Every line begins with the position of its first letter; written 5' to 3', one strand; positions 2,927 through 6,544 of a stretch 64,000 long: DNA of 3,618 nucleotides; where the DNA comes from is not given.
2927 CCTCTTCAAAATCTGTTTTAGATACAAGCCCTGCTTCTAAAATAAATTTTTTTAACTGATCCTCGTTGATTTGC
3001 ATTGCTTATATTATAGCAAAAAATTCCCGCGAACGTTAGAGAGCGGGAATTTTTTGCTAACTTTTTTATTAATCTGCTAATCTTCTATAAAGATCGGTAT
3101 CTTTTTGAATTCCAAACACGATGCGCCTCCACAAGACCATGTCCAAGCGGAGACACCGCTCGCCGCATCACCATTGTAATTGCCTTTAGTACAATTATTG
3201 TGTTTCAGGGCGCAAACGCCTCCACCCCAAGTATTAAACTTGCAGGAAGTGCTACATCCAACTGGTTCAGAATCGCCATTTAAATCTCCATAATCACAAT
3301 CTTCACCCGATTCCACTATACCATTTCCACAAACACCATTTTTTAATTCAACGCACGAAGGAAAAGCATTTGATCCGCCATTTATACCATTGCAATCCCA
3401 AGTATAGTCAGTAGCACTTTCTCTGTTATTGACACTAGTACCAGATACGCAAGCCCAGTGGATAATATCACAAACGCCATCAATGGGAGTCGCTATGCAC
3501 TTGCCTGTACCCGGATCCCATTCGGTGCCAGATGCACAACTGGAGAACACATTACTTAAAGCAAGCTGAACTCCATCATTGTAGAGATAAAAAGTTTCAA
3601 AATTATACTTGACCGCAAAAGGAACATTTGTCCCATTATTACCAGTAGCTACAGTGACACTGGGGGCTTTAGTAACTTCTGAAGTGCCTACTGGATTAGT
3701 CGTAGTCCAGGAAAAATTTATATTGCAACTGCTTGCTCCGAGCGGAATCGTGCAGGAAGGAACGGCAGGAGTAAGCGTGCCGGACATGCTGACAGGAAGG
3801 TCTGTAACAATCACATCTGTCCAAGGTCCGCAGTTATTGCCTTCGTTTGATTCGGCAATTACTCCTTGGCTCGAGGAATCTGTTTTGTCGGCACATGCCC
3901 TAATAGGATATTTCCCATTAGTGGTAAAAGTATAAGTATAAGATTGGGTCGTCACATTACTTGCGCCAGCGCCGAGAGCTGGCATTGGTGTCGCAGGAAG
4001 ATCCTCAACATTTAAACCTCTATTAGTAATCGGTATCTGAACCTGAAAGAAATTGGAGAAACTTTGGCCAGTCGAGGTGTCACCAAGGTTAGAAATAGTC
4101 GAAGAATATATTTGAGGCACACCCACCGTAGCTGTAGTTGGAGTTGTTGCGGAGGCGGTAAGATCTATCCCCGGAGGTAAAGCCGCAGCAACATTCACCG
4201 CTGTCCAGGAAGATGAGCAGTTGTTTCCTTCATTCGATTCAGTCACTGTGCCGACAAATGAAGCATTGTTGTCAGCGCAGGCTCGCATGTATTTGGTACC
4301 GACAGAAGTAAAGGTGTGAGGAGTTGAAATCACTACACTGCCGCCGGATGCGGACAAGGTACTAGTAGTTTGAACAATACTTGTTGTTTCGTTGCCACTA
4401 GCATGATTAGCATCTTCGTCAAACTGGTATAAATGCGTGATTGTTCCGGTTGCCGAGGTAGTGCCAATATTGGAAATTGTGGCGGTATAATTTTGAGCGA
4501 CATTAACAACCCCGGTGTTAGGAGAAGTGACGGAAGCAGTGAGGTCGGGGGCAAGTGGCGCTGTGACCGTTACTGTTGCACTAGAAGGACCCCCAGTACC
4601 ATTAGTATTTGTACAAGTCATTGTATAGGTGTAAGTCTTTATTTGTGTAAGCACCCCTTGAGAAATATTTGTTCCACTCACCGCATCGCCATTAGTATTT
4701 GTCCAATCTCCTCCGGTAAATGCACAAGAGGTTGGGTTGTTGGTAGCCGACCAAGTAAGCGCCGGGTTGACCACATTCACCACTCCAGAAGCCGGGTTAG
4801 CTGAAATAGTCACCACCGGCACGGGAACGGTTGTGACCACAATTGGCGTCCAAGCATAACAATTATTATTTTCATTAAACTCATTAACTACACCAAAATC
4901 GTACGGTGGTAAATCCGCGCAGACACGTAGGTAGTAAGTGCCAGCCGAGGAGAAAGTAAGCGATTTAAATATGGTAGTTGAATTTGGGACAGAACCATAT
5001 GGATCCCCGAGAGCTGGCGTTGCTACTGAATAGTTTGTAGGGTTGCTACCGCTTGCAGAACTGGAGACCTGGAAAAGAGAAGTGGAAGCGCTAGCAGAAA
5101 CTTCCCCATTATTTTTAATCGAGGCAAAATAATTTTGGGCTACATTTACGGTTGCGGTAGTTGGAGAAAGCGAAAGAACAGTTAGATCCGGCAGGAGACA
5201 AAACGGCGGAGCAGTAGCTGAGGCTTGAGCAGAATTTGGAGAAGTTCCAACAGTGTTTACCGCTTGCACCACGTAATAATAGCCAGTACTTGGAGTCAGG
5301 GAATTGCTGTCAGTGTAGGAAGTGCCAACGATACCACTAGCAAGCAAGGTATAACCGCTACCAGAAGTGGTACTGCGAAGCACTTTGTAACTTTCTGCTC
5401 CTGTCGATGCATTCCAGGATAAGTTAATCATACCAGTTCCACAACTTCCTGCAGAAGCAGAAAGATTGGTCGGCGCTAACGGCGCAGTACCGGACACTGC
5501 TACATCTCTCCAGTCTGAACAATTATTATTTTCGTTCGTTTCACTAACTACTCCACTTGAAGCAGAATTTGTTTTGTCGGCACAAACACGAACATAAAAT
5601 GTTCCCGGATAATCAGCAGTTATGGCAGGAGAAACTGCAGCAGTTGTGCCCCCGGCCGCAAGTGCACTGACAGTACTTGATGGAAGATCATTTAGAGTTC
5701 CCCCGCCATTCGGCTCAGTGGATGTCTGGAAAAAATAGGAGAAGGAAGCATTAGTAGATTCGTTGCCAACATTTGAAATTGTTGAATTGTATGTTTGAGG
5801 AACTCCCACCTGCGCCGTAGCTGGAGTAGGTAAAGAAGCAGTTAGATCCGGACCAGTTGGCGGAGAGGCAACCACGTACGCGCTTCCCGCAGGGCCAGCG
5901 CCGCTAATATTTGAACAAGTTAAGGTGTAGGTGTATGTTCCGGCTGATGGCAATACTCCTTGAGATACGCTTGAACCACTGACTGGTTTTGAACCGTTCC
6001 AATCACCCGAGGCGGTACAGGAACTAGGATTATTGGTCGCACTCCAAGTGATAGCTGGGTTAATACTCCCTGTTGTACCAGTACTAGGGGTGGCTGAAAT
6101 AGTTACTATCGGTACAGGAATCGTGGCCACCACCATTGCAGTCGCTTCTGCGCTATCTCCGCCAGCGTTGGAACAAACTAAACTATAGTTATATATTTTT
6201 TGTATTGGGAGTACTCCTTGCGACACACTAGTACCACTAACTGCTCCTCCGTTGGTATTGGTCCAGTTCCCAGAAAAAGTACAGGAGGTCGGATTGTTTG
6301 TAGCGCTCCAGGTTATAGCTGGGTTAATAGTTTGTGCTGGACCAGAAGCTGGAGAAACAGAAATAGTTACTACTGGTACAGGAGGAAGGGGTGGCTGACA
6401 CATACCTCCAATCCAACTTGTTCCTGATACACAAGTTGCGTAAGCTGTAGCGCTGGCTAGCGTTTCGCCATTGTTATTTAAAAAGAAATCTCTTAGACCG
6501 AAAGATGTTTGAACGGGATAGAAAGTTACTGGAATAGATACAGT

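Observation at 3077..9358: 2,080-aa highly modular Cys-containing surface protein encoded immediately upstream of pilB-pilC on the same strand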

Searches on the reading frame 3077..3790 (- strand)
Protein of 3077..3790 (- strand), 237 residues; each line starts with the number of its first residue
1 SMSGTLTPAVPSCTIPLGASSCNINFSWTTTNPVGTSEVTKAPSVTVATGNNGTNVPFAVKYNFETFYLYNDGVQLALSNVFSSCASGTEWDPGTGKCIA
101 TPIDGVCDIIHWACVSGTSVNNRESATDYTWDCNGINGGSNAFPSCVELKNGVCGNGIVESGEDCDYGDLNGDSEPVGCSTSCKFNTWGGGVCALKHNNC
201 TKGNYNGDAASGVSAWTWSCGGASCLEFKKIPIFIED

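Call 47: predict_structure(alignment_id=A1)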
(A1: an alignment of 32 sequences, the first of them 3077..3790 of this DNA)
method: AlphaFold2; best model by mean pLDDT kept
length: 237 residues; sequences in the alignment: 32
mean_pLDDT: 66.7   pTM: 0.52
mean pLDDT of the five models: 66.7, 66.4, 66.2, 65.5, 64.4
residues with pLDDT >= 90: 99; 70-90: 5; 50-70: 28; < 50: 105
segments of 3 or more residues with pLDDT < 50: 111-114, 118-125, 127-133, 137-198, 207-210, 223-226, 228-237
pLDDT, mean of each block of 10 residues (from residue 1): 98 98 98 98 95 98 97 98 98 98 66 48 43 48 42 38 37 38 30 38 54 52 48 34
secondary structure, 60 per line:
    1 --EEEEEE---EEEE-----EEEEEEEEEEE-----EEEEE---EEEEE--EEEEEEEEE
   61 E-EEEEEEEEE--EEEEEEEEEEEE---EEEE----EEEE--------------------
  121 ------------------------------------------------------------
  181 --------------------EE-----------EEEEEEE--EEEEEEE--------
elements in order: E3-8 E12-15 E21-31 E37-41 E45-49 E52-61 E63-71 E74-85 E89-92 E97-100 E214-220 E223-229

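Call 51: fold_search(model_id=the predicted structure, library=pdb)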
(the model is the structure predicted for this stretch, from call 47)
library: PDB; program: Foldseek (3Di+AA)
matches with E <= 10: 609; with E <= 0.001: 0
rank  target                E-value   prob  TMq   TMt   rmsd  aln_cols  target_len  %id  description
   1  2v5m_A                9.3e-03  1.00  0.25  0.16   4.0        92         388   13  Structural basis for Dscam isoform specificity (released 2007-09-11)
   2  2v5s_B                1.0e-02  1.00  0.25  0.16   4.0        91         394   13  Structural basis for Dscam isoform specificity (released 2007-09-11)
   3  4pgz_C                1.4e-02  0.99  0.24  0.32   8.9       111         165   10  Structural basis of KIT activation by oncogenic mutations in the extracellular region reveals a zipper-like mechanism  (released 2015-03-18)
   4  6ed1_A                1.9e-02  1.00  0.28  0.09   8.3       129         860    8  Bacteroides dorei Beta-glucuronidase (released 2019-02-13)
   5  4x9h_B                1.9e-02  1.00  0.24  0.16   4.6        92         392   13  Crystal structure of Dscam1 isoform 8.4, N-terminal four Ig domains (released 2015-12-16)
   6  4x9i_B                2.1e-02  0.99  0.24  0.15   4.6        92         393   14  Crystal structure of Dscam1 isoform 9.44, N-terminal four Ig domains (released 2015-12-16)
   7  3pe9_A                2.1e-02  0.98  0.23  0.46   4.3        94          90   10  Structures of Clostridium thermocellum CbhA fibronectin(III)-like modules (released 2011-11-23)
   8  3pe9_D                2.1e-02  0.97  0.22  0.46   4.6        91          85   10  Structures of Clostridium thermocellum CbhA fibronectin(III)-like modules (released 2011-11-23)
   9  3pe9_B                2.1e-02  0.97  0.23  0.45   4.4        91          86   10  Structures of Clostridium thermocellum CbhA fibronectin(III)-like modules (released 2011-11-23)
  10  4zoe_A                2.4e-02  0.99  0.23  0.09   5.0       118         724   10  Crystal Structure of beta-glucosidase from Listeria innocua (released 2016-05-18)
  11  4zoa_B                2.7e-02  0.97  0.21  0.09   6.3       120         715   11  Crystal Structure of beta-glucosidase from Listeria innocua in complex with isofagomine (released 2016-05-18)
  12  4zoa_A                3.0e-02  0.97  0.22  0.09   6.1       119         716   10  Crystal Structure of beta-glucosidase from Listeria innocua in complex with isofagomine (released 2016-05-18)
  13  8opr_A                3.3e-02  0.98  0.24  0.10   5.6       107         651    9  Structure of the EA1 surface layer of Bacillus anthracis (released 2023-11-08)
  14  4jhp_B                3.5e-02  0.92  0.21  0.32   7.8       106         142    9  The crystal structure of the RPGR RCC1-like domain in complex with PDE6D (released 2013-04-17)
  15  3tp4_A                3.7e-02  0.89  0.20  0.12   6.3        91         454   12  Crystal Structure of engineered protein at the resolution 1.98A, Northeast Structural Genomics Consortium Target OR128 (released 2011-10-05)
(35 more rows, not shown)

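Call 91: search_protein_representatives(alignment_id=A1)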
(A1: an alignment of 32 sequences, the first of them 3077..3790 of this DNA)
Query: 32 sequences, 149 profile positions. Proteins with E-value up to 0.001 (for the whole library): 1643; up to 1e-10: 1087; up to 1e-30: 390. The best 150 are listed.
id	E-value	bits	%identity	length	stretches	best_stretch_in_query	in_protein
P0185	0.0e+00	1217.5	-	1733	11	4-102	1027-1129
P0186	0.0e+00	1112.5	-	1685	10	4-102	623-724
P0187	0.0e+00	1079.4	-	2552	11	3-100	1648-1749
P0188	1.6e-242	810.1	-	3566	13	3-146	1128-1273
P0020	4.4e-177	597.8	-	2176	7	3-126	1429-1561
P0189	3.8e-168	568.8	-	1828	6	2-139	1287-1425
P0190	1.8e-164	556.8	-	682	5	2-101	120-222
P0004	6.8e-153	519.3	-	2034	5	2-146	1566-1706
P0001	3.5e-152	517.0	-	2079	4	4-146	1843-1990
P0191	2.4e-151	514.2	-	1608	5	3-100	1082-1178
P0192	2.3e-146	498.1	-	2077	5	3-99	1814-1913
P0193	1.4e-142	485.8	-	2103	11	2-106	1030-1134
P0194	3.7e-141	481.2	-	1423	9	4-108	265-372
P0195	1.4e-136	466.3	-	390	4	4-99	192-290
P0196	5.2e-135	461.2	-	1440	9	2-109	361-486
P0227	3.9e-86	302.6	-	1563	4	4-99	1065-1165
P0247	8.2e-75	265.9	-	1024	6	2-146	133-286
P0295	3.9e-65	234.5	-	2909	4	2-117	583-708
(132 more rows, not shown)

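Call 93: find_encoding_contigs(protein=P0295, flank=4000, max_places=1)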
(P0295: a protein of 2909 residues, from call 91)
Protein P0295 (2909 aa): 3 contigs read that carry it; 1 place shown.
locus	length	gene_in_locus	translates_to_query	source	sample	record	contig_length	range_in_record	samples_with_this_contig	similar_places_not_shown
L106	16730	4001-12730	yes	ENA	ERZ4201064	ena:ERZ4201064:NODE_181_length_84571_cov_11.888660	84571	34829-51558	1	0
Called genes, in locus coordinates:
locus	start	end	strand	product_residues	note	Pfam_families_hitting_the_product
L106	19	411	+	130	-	PF00300:His_Phos_1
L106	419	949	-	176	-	-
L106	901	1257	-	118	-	-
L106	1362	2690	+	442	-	PF26299:MurL_N, PF26298:MurL_epimerase_C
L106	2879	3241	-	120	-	-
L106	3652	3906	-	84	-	PF01541:GIY-YIG, PF10544:T5orf172 (weak)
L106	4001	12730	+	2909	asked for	PF07705:CARDB (faint), PF19028:TSP1_spondin (faint), PF00090:TSP_1 (weak), PF09479:Flg_new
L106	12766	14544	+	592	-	PF05157:MshEN, PF00437:T2SSE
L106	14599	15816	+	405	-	PF28597:T2SSF_N (weak), PF00482:T2SSF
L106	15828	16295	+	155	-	PF12019:GspH (weak)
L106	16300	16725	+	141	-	-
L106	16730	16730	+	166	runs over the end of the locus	-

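Call 94: find_encoding_contigs(protein=P0247, flank=4000, max_places=1)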
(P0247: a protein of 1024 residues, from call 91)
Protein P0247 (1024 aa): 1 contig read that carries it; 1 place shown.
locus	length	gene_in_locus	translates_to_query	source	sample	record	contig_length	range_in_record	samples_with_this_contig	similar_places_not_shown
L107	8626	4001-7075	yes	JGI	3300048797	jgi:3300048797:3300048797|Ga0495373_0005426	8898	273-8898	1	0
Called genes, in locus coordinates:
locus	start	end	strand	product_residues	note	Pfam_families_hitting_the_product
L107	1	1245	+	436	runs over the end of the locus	-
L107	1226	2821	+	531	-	-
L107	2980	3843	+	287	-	PF18998:Flg_new_2 (faint)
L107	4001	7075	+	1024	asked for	PF19028:TSP1_spondin (faint), PF00090:TSP_1 (weak), PF18998:Flg_new_2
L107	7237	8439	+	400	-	PF00009:GTP_EFTU, PF03144:GTP_EFTU_D2, PF03143:GTP_EFTU_D3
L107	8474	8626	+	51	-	?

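Call 96: find_encoding_contigs(protein=P0227, flank=4000, max_places=1)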
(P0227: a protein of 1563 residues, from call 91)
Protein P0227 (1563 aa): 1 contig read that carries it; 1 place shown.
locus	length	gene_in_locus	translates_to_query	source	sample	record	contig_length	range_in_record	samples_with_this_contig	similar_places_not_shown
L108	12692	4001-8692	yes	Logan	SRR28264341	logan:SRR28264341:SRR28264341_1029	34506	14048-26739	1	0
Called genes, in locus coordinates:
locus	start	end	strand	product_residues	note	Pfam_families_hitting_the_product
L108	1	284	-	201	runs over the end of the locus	-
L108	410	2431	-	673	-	PF03030:H_PPase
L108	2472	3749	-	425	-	PF08529:NusA_N, PF13184:KH_NusA_1st, PF26594:KH_NusA_2nd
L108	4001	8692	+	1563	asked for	PF07705:CARDB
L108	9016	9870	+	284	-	PF18962:Por_Secre_tail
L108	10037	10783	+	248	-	PF00121:TIM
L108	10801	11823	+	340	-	PF00162:PGK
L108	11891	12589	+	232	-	PF02585:PIG-L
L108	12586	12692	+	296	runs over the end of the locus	PF01261:AP_endonuc_2 (weak)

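Call 97: find_encoding_contigs(protein=P0188, flank=4000, max_places=1)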
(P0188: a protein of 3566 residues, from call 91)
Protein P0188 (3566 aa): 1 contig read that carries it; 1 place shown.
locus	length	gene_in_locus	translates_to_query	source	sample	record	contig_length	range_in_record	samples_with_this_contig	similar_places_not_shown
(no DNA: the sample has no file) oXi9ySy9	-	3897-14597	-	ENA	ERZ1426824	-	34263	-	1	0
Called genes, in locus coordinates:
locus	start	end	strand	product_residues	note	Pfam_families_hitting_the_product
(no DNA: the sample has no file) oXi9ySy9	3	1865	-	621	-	?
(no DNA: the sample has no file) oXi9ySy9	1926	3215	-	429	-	PF08529:NusA_N, PF00575:S1 (weak), PF13184:KH_NusA_1st, PF26594:KH_NusA_2nd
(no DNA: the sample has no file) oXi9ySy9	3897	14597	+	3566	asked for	PF21722:Gly_rich_2, PF00090:TSP_1 (faint), PF19028:TSP1_spondin (faint), PF19030:TSP1_ADAMTS (faint), PF09479:Flg_new, PF18998:Flg_new_2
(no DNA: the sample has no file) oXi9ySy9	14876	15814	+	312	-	-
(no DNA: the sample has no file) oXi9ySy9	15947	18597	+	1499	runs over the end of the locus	PF07705:CARDB (faint)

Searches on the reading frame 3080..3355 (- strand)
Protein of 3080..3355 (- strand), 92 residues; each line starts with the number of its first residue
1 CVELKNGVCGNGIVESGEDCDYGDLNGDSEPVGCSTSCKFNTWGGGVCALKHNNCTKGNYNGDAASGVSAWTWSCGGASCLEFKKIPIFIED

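Call 19: search_protein_families(library=pfam, proteins=[window:3080-3355:-], max_evalue=1)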
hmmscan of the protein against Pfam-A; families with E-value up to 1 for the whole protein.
seq(92 aa): 1 family
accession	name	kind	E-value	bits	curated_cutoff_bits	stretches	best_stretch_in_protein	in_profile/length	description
PF13948.11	DUF4215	-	0.044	14.5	27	1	8-39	20-47/47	Domain of unknown function (DUF4215)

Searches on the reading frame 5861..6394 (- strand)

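Call 19: search_protein_families(library=pfam, proteins=[window:5861-6394:-], max_evalue=1)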
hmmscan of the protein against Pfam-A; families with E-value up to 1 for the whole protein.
seq(178 aa): 2 families
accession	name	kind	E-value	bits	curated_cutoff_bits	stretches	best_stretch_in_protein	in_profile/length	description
PF19743.5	ASTN1_2_fn3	-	0.018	15.8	24.3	1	113-148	3-38/123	ASTN1/2 Fn3 domain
PF02415.23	Chlam_PMP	-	0.024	15.3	20.6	1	37-54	1-18/19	Chlamydia polymorphic membrane protein (Chlamydia_PMP) repeat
